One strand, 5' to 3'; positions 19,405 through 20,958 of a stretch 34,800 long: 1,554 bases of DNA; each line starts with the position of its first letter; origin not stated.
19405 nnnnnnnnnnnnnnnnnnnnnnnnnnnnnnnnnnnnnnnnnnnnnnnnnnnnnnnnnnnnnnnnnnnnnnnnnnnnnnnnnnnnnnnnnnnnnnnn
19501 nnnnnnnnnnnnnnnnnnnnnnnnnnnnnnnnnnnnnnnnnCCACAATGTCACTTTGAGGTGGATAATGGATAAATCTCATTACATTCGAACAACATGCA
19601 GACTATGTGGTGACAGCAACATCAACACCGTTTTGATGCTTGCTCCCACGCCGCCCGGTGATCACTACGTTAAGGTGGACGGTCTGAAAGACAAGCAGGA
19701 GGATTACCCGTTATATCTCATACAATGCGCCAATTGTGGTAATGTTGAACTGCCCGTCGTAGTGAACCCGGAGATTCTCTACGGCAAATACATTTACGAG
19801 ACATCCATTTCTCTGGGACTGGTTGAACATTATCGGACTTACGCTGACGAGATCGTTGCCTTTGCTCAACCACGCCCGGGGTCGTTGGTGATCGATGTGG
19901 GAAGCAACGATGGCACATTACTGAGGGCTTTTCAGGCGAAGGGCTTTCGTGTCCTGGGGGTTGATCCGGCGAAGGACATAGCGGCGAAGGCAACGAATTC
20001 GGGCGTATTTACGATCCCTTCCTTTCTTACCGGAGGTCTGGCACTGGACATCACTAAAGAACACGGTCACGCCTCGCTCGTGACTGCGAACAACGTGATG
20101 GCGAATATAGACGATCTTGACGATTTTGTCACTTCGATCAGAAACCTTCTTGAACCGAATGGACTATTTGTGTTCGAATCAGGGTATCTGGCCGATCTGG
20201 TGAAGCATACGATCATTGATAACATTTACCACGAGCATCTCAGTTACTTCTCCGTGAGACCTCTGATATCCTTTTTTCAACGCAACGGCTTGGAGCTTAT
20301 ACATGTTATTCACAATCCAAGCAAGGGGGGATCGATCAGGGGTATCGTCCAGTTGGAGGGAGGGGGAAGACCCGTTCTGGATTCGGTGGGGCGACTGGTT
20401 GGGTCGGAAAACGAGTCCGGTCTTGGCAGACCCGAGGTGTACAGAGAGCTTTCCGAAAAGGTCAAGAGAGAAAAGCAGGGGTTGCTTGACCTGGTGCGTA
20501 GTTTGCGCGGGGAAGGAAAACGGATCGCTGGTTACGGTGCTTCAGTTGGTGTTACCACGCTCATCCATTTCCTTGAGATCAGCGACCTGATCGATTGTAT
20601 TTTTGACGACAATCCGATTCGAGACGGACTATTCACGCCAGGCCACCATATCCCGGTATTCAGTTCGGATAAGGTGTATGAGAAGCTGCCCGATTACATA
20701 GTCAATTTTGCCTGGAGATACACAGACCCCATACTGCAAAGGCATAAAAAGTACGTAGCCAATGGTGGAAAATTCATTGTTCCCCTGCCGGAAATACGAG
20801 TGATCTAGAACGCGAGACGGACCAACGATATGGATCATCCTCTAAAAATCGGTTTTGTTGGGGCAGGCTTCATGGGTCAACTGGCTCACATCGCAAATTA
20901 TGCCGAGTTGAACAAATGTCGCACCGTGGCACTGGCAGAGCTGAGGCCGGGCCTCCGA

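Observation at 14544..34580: Methyltransferase-saturated glycan-tailoring block with no polymer-assembly machinery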

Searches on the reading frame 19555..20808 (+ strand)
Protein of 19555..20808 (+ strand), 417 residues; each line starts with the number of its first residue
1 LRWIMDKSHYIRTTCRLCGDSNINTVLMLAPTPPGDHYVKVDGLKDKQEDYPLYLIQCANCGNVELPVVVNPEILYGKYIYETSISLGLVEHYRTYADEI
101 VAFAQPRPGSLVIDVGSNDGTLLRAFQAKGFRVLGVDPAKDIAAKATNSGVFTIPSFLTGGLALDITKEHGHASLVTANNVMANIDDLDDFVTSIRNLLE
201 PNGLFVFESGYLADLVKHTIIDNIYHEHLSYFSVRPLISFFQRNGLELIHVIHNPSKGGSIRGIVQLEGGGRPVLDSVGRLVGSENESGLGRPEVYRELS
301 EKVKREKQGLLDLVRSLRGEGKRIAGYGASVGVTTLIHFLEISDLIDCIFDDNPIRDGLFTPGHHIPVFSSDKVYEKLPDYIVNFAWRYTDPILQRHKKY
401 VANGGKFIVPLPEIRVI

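Call 3: search_protein_families(library=pfam, proteins=[window:19555-20808:+], max_evalue=0.01)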
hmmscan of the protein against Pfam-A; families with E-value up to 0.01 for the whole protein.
window:19555-20808:+ (417 aa): 6 families
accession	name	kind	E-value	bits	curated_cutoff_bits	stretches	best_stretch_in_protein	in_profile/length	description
PF08484.17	Methyltransf_14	-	3.2e-43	147.7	23.5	1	256-412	2-160/160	C-methyltransferase C-terminal domain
PF13489.12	Methyltransf_23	-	4.1e-19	69.3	27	1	93-251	5-164/164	Methyltransferase domain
PF08421.16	Methyltransf_13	-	8.6e-14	51.9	31.3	1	15-76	1-62/62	Putative zinc binding domain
PF08242.18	Methyltransf_12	-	3.7e-09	37.6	30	1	113-205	1-98/98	Methyltransferase domain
PF08241.18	Methyltransf_11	-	1.7e-07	32.2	21.2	1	114-207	2-95/95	Methyltransferase domain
PF13649.12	Methyltransf_25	-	1.5e-05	26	27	1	112-203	1-97/97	Methyltransferase domain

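Call 7: search_protein_families(library=ncbifam, proteins=[window:19555-20808:+], max_evalue=0.001)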
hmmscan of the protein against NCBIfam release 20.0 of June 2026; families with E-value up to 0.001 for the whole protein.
window:19555-20808:+ (417 aa): 3 families
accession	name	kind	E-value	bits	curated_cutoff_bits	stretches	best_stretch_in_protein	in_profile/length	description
NF045667.1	MTase_DVU1556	equivalog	1.3e-08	34.5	155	1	97-207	11-119/213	DVU_1556 family methyltransferase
TIGR01983.1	UbiG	equivalog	3.3e-05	23.3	102.95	1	109-207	50-151/228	bifunctional 2-polyprenyl-6-hydroxyphenol methylase/3-demethylubiquinol 3-O-methyltransferase UbiG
NF043040.1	corrin_prot_MT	hypoth_equivalog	0.00076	19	180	0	81-147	15-80/216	corrinoid protein-associated methyltransferase CpaM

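Call 20: find_homologous_proteins(query=window:19567-20808:+, max_evalue=1e-30)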
Query window:19567-20808:+ (413 aa): 5956 proteins with E <= 1e-30 among 8000 candidates; the best 120 are listed.
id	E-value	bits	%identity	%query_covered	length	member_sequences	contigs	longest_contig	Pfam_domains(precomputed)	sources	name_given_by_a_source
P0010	1.5e-264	896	94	100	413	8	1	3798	PF13489.13,PF08421.17,PF08484.18,PF08241.19,PF08242.19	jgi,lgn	-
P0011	1.7e-242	823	86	100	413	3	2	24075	PF13489.13,PF08421.17,PF13649.13,PF08484.18,PF08241.19,PF08242.19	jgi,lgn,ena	-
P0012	4.8e-224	762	80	100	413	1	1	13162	PF13489.13,PF08421.17,PF13649.13,PF08484.18,PF08241.19,PF08242.19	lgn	-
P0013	1.0e-148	514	55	100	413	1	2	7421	PF13489.13,PF08421.17,PF13649.13,PF08484.18,PF08241.19,PF08242.19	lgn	-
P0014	1.2e-148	514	57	98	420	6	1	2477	PF13489.13,PF08421.17,PF13649.13,PF08484.18,PF08241.19,PF08242.19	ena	-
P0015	2.1e-148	513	55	100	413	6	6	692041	PF13489.13,PF08421.17,PF13649.13,PF08484.18,PF08241.19,PF08242.19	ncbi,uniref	ncbi:class I SAM-dependent methyltransferase [Microcoleus sp. ARI1-B5]|uniref:class I SAM-dependent 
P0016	2.2e-148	513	54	98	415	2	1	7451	PF13489.13,PF08421.17,PF13649.13,PF08484.18,PF08241.19,PF08242.19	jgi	jgi:SAM-dependent methyltransferase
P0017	5.4e-148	512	55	100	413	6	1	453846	PF13489.13,PF08421.17,PF13649.13,PF08484.18,PF08241.19,PF08242.19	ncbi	ncbi:methyltransferase domain-containing protein [Phormidium nigroviride]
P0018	1.1e-147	511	55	100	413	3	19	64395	PF13489.13,PF08421.17,PF13649.13,PF08484.18,PF08241.19,PF08242.19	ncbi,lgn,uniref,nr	ncbi:methyltransferase domain-containing protein (plasmid) [Crocosphaera watsonii WH 8501]|uniref:C-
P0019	2.4e-146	506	55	100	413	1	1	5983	PF13489.13,PF08421.17,PF08484.18,PF08242.19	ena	-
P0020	5.8e-146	505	52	98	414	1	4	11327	PF13489.13,PF08421.17,PF13649.13,PF08484.18,PF08241.19,PF08242.19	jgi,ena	-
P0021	6.7e-146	505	54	100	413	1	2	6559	PF13489.13,PF08421.17,PF08484.18,PF08242.19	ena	-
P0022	1.4e-145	504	54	98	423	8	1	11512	PF13489.13,PF08421.17,PF13649.13,PF08484.18,PF08241.19,PF08242.19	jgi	-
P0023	6.0e-145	502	54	100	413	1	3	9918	PF13489.13,PF08421.17,PF08484.18,PF08241.19,PF08242.19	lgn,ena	-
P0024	6.3e-145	502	54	98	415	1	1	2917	PF13489.13,PF08421.17,PF13649.13,PF08484.18,PF08241.19,PF08242.19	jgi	jgi:SAM-dependent methyltransferase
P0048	5.8e-141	488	52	98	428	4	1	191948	PF13489.13,PF08421.17,PF08484.18,PF08241.19,PF08242.19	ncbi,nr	ncbi:MAG: methyltransferase domain-containing protein [Candidatus Omnitrophica bacterium]|nr:methylt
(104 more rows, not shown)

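Call 21: find_encoding_contigs(protein=P0011, flank=10000, max_places=2)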
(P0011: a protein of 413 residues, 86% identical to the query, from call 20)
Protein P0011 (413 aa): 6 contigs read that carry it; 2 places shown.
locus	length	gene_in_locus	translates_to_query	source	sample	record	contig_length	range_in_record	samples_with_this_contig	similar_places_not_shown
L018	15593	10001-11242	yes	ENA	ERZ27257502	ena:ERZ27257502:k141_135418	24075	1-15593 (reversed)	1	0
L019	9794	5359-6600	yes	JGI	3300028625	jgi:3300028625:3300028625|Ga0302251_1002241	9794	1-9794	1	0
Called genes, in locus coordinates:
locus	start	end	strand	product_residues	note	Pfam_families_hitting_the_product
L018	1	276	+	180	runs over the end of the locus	PF13580:SIS_2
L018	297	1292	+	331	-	PF01073:3Beta_HSD, PF01370:Epimerase, PF02719:Polysacc_synt_2, PF04321:RmlD_sub_bind, PF05368:NmrA, PF07993:NAD_binding_4 (faint), PF13460:NAD_binding_10, PF16363:GDP_Man_Dehyd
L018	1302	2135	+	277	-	PF13292:DXP_synthase_N, PF00456:Transketolase_N, PF00676:E1_dh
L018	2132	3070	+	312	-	PF02779:Transket_pyr, PF02780:Transketolase_C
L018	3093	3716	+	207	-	-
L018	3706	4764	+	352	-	-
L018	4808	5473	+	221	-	PF13489:Methyltransf_23, PF13847:Methyltransf_31, PF08241:Methyltransf_11, PF08242:Methyltransf_12, PF13649:Methyltransf_25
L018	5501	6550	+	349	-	PF08240:ADH_N, PF16912:Glu_dehyd_C, PF00107:ADH_zinc_N, PF13602:ADH_zinc_N_2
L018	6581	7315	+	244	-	PF13489:Methyltransf_23, PF08241:Methyltransf_11, PF08242:Methyltransf_12, PF13649:Methyltransf_25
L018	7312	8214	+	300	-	PF01073:3Beta_HSD, PF01370:Epimerase, PF04321:RmlD_sub_bind, PF16363:GDP_Man_Dehyd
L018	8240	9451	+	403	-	PF08421:Methyltransf_13, PF13489:Methyltransf_23, PF08484:Methyltransf_14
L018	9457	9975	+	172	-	PF19480:DUF6016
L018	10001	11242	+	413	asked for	PF08421:Methyltransf_13, PF13489:Methyltransf_23, PF08241:Methyltransf_11, PF08242:Methyltransf_12, PF13649:Methyltransf_25 (weak), PF08484:Methyltransf_14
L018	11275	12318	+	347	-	PF01408:GFO_IDH_MocA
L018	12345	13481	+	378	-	PF13489:Methyltransf_23 (weak), PF08242:Methyltransf_12 (weak)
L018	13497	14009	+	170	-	-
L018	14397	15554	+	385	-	-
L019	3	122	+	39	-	?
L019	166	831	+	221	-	PF13489:Methyltransf_23, PF13847:Methyltransf_31, PF08241:Methyltransf_11, PF08242:Methyltransf_12, PF13649:Methyltransf_25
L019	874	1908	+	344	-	PF08240:ADH_N, PF16912:Glu_dehyd_C, PF00107:ADH_zinc_N, PF13602:ADH_zinc_N_2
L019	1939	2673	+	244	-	PF13489:Methyltransf_23, PF08241:Methyltransf_11, PF08242:Methyltransf_12, PF13649:Methyltransf_25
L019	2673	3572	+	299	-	PF01073:3Beta_HSD, PF01370:Epimerase, PF04321:RmlD_sub_bind, PF16363:GDP_Man_Dehyd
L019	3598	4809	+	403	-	PF08421:Methyltransf_13, PF13489:Methyltransf_23, PF08484:Methyltransf_14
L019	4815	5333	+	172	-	PF19480:DUF6016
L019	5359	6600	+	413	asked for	PF08421:Methyltransf_13, PF13489:Methyltransf_23, PF08241:Methyltransf_11, PF08242:Methyltransf_12, PF13649:Methyltransf_25 (weak), PF08484:Methyltransf_14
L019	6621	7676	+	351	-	PF01408:GFO_IDH_MocA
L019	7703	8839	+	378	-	PF13489:Methyltransf_23 (weak), PF08242:Methyltransf_12 (weak)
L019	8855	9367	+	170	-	-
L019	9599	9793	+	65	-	?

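Call 22: find_encoding_contigs(protein=P0012, flank=10000, max_places=2)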
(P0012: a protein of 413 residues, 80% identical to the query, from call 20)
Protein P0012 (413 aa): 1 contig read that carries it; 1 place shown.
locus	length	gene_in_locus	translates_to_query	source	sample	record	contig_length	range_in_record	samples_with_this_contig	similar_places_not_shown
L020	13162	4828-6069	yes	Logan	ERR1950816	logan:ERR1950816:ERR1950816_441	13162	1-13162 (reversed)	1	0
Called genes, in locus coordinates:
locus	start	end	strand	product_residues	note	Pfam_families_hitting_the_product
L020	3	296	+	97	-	?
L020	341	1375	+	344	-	PF08240:ADH_N, PF16912:Glu_dehyd_C, PF00107:ADH_zinc_N, PF13602:ADH_zinc_N_2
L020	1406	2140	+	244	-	PF13489:Methyltransf_23, PF08241:Methyltransf_11, PF08242:Methyltransf_12, PF13649:Methyltransf_25, PF13847:Methyltransf_31 (weak)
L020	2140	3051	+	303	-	PF01073:3Beta_HSD, PF01370:Epimerase, PF04321:RmlD_sub_bind, PF07993:NAD_binding_4 (faint), PF16363:GDP_Man_Dehyd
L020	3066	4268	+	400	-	PF08421:Methyltransf_13, PF13489:Methyltransf_23, PF08484:Methyltransf_14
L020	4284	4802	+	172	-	PF19480:DUF6016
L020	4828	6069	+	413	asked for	PF08421:Methyltransf_13, PF13489:Methyltransf_23, PF08241:Methyltransf_11, PF08242:Methyltransf_12, PF13649:Methyltransf_25 (weak), PF08484:Methyltransf_14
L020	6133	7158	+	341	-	PF01408:GFO_IDH_MocA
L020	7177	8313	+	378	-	PF13489:Methyltransf_23, PF08241:Methyltransf_11 (faint), PF08242:Methyltransf_12 (weak)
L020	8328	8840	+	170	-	-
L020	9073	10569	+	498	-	-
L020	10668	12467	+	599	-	-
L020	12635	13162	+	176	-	?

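Call 31: search_protein_families(library=pfam, proteins=[L020:10668-12467:+], max_evalue=1)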
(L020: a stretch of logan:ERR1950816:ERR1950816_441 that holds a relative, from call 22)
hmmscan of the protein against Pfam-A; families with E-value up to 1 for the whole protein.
L020:10668-12467:+ (599 aa): 0 families

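Call 32: search_solved_structures(query=window:19567-20808:+, max_evalue=0.00001)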
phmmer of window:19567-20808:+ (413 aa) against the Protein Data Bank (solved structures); distinct sequences matched with E-value up to 0.00001: 11.
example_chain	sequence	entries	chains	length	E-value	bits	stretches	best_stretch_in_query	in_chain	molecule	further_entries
4rv9_A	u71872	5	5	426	1.3e-82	281.3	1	9-410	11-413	D-mycarose 3-C-methyltransferase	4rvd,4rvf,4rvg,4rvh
4e2w_A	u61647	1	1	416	1.3e-64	222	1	9-412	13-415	TcaB9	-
4e30_A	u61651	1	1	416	3.4e-64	220.7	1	9-412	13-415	TcaB9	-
3ndi_A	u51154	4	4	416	6.4e-64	219.8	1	9-412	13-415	Methyltransferase | TcaB9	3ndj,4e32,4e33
4e2y_A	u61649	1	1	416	1.7e-63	218.4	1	9-412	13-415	TcaB9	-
4e31_A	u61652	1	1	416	1.7e-63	218.3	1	9-412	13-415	TcaB9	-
4e2x_A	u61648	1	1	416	2.3e-63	217.9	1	9-412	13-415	TcaB9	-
4e2z_A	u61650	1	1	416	6e-63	216.5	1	9-412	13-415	TcaB9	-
5t64_A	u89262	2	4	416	3.7e-62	214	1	10-413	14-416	Sugar 3-C-methyl transferase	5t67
5t6b_A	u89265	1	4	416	1.8e-61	211.7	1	10-412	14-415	Sugar 3-C-methyl transferase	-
3e8s_A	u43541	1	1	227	7.9e-06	28.4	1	80-205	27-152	Putative SAM Dependent Methyltransferase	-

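Call 49: find_encoding_contigs(protein=P0015, flank=9000, max_places=1)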
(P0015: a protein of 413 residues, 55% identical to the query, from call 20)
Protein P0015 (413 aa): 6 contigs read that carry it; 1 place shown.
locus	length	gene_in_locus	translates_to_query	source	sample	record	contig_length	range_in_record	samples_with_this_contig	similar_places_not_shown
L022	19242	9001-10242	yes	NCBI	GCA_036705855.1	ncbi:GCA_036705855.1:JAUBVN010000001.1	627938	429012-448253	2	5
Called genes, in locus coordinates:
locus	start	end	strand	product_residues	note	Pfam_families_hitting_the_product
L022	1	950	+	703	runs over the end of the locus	PF13414:TPR_11, PF13432:TPR_16, PF14559:TPR_19 (weak), PF00515:TPR_1, PF07719:TPR_2 (weak), PF13414:TPR_11, PF13946:DUF4214, PF00515:TPR_1, +17 more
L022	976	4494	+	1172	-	-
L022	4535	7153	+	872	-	PF13414:TPR_11, PF13424:TPR_12 (weak), PF14559:TPR_19, PF14559:TPR_19, PF00515:TPR_1, PF13181:TPR_8, PF13414:TPR_11, PF00685:Sulfotransfer_1, +36 more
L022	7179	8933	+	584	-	PF03704:BTAD, PF13432:TPR_16, PF12895:ANAPC3, PF00515:TPR_1, PF07719:TPR_2, PF13181:TPR_8 (weak), PF13414:TPR_11, PF13414:TPR_11, +12 more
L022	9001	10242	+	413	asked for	PF08421:Methyltransf_13, PF13489:Methyltransf_23, PF08241:Methyltransf_11 (weak), PF08242:Methyltransf_12, PF13649:Methyltransf_25 (faint), PF08484:Methyltransf_14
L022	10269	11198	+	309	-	PF01073:3Beta_HSD (weak), PF01370:Epimerase, PF04321:RmlD_sub_bind, PF07993:NAD_binding_4 (faint), PF16363:GDP_Man_Dehyd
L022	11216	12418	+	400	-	PF08421:Methyltransf_13, PF13489:Methyltransf_23, PF08484:Methyltransf_14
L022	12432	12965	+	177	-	PF19480:DUF6016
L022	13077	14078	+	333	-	PF05050:Methyltransf_21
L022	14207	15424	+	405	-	PF13489:Methyltransf_23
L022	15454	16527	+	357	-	PF01408:GFO_IDH_MocA, PF03447:NAD_binding_3 (faint), PF02894:GFO_IDH_MocA_C (faint), PF22725:GFO_IDH_MocA_C3 (faint)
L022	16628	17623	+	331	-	PF01073:3Beta_HSD, PF01370:Epimerase, PF02719:Polysacc_synt_2 (weak), PF04321:RmlD_sub_bind, PF13460:NAD_binding_10 (faint), PF16363:GDP_Man_Dehyd, PF07993:NAD_binding_4 (weak)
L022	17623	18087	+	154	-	PF00293:NUDIX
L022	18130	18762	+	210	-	PF13580:SIS_2, PF01380:SIS (faint)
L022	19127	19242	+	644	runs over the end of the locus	PF13489:Methyltransf_23, PF24161:CCDC39 (weak)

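Call 50: find_encoding_contigs(protein=P0048, flank=9000, max_places=1)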
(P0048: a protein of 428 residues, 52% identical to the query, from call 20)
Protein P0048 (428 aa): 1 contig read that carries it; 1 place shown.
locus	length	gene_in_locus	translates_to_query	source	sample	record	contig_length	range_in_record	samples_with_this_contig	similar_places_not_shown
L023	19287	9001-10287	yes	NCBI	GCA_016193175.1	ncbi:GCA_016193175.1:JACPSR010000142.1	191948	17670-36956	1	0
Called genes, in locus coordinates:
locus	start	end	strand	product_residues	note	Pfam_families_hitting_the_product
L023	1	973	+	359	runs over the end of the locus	-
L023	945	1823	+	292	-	PF13292:DXP_synthase_N (faint), PF00456:Transketolase_N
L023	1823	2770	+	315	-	PF02779:Transket_pyr, PF02780:Transketolase_C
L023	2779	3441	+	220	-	PF01209:Ubie_methyltran (weak), PF13489:Methyltransf_23, PF02353:CMAS (weak), PF05175:MTS (weak), PF13847:Methyltransf_31, PF08241:Methyltransf_11, PF08242:Methyltransf_12, PF13649:Methyltransf_25, +1 more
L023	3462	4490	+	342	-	PF08240:ADH_N, PF00107:ADH_zinc_N, PF13602:ADH_zinc_N_2 (weak)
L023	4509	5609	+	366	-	PF04055:Radical_SAM, PF13186:SPASM (weak)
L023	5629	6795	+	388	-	PF05219:DREV, PF13489:Methyltransf_23, PF13847:Methyltransf_31 (faint), PF08241:Methyltransf_11 (weak), PF08242:Methyltransf_12 (weak), PF08484:Methyltransf_14 (weak)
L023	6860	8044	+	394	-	PF01053:Cys_Met_Meta_PP (weak), PF00155:Aminotran_1_2 (weak), PF01041:DegT_DnrJ_EryC1, PF01212:Beta_elim_lyase (weak)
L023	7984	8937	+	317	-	PF00551:Formyl_trans_N, PF02911:Formyl_trans_C (weak)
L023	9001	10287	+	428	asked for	PF08421:Methyltransf_13, PF13489:Methyltransf_23, PF08241:Methyltransf_11 (weak), PF08242:Methyltransf_12, PF08484:Methyltransf_14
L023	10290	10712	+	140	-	PF00903:Glyoxalase, PF13468:Glyoxalase_3 (weak), PF13669:Glyoxalase_4, PF18029:Glyoxalase_6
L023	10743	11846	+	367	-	PF01266:DAO (weak), PF01593:Amino_oxidase (weak), PF12831:FAD_oxidored (weak), PF13450:NAD_binding_8, PF03275:GLF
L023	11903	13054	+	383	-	-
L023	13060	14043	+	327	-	PF05050:Methyltransf_21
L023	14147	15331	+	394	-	-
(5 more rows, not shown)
